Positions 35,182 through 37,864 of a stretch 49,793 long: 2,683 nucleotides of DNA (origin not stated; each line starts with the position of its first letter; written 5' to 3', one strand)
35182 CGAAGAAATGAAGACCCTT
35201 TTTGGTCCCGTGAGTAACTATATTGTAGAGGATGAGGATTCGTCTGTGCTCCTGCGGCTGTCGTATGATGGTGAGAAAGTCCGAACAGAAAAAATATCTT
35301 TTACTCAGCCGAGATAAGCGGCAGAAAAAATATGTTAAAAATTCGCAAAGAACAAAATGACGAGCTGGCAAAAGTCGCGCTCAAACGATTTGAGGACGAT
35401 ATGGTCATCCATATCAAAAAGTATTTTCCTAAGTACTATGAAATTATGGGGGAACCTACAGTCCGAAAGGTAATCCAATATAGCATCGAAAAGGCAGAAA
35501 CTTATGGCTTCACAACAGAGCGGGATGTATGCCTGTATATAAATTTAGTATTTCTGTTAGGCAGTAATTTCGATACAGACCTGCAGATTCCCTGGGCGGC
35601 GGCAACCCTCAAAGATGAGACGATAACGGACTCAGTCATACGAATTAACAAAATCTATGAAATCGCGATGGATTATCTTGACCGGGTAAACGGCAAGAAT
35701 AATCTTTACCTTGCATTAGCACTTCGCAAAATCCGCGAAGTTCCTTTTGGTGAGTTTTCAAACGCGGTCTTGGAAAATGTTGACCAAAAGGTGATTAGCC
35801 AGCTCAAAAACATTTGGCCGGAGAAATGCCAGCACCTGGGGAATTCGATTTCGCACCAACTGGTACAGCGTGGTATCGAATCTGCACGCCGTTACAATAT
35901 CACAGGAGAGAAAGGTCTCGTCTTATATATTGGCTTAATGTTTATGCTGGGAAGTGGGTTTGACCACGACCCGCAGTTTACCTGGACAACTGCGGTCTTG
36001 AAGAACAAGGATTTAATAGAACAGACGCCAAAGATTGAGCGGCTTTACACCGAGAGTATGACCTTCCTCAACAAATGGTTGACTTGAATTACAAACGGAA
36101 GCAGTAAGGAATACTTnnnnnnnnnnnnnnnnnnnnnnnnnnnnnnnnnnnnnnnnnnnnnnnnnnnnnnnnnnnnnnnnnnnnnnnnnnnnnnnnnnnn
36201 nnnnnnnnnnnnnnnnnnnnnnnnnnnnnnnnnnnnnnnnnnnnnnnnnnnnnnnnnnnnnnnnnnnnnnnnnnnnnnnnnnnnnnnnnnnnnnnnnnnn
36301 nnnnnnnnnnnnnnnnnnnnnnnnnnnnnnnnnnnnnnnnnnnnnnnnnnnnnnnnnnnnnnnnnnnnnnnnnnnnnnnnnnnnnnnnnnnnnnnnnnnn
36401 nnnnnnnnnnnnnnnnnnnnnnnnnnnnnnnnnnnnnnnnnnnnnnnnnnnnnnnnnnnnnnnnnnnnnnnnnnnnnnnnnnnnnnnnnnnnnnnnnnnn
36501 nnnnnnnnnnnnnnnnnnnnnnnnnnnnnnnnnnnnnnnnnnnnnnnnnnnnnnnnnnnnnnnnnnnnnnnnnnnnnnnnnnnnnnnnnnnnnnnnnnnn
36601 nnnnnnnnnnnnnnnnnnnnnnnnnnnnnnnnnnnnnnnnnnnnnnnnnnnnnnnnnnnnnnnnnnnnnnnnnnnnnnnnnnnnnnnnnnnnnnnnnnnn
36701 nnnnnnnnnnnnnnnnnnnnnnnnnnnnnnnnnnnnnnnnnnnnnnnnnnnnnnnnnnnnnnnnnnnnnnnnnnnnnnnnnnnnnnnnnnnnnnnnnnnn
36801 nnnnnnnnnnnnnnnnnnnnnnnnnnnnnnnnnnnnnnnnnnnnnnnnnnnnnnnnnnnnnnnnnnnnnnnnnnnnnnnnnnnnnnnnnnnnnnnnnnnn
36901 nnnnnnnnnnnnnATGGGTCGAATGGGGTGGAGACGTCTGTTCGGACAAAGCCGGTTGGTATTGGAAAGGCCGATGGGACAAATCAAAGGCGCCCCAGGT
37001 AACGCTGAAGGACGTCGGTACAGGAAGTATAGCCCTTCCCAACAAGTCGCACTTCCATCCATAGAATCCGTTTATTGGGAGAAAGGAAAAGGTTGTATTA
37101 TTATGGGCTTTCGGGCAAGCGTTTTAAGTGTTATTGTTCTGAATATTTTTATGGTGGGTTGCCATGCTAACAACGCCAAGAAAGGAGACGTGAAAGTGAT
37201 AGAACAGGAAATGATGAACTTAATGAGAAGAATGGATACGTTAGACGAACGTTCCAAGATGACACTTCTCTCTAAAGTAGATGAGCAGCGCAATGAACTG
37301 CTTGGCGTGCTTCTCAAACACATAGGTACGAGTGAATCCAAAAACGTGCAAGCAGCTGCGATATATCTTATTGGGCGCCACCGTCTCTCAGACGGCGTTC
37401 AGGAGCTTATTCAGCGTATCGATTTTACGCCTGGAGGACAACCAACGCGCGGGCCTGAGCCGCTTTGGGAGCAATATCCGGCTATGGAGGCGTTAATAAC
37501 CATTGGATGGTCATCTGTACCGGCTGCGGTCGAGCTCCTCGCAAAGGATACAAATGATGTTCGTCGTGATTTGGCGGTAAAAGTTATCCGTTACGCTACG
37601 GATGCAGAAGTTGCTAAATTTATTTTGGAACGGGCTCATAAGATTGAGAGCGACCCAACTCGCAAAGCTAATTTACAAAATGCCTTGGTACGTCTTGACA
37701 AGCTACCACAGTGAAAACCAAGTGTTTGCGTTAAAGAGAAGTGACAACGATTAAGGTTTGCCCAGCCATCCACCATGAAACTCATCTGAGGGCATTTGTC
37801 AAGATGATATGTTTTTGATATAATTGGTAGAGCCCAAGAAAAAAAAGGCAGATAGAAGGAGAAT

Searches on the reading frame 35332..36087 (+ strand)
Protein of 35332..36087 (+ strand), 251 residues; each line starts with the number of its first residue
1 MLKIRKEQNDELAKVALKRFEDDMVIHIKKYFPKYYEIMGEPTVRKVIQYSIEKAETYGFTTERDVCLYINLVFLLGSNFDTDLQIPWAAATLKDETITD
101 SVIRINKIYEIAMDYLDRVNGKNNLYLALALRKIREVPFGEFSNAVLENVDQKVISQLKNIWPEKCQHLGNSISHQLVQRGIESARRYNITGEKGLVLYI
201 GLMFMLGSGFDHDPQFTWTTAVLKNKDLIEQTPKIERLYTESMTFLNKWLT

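Call 7: search_protein_families(library=pfam, proteins=[window:35332-36087:+], max_evalue=0.1)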
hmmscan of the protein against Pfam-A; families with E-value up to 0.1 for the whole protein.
window:35332-36087:+ (251 aa): 0 families

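Call 10: search_protein_families(library=ncbifam, proteins=[window:35332-36087:+], max_evalue=0.1)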
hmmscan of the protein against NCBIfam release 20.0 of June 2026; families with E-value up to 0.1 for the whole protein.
window:35332-36087:+ (251 aa): 1 family
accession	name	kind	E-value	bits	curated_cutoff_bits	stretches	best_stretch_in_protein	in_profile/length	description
NF011294.0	PRK14706.1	equivalog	0.013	13.7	1284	0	23-116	427-516/642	1,4-alpha-glucan branching enzyme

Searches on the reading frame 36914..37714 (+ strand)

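Call 7: search_protein_families(library=pfam, proteins=[window:36914-37714:+], max_evalue=0.1)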
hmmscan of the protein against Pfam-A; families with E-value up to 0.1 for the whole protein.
window:36914-37714:+ (266 aa): 1 family
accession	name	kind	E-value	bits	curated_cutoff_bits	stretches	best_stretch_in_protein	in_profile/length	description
PF13646.12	HEAT_2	-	0.00041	21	27.7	0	133-169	4-40/88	HEAT repeats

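Call 10: search_protein_families(library=ncbifam, proteins=[window:36914-37714:+], max_evalue=0.1)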
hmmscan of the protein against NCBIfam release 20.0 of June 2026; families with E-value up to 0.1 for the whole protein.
window:36914-37714:+ (266 aa): 1 family
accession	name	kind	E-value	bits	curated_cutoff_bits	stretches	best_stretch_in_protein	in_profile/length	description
NF008048.1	PRK10781.1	equivalog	0.063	13.4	140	0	70-147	3-76/134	Rcs stress response system protein RcsF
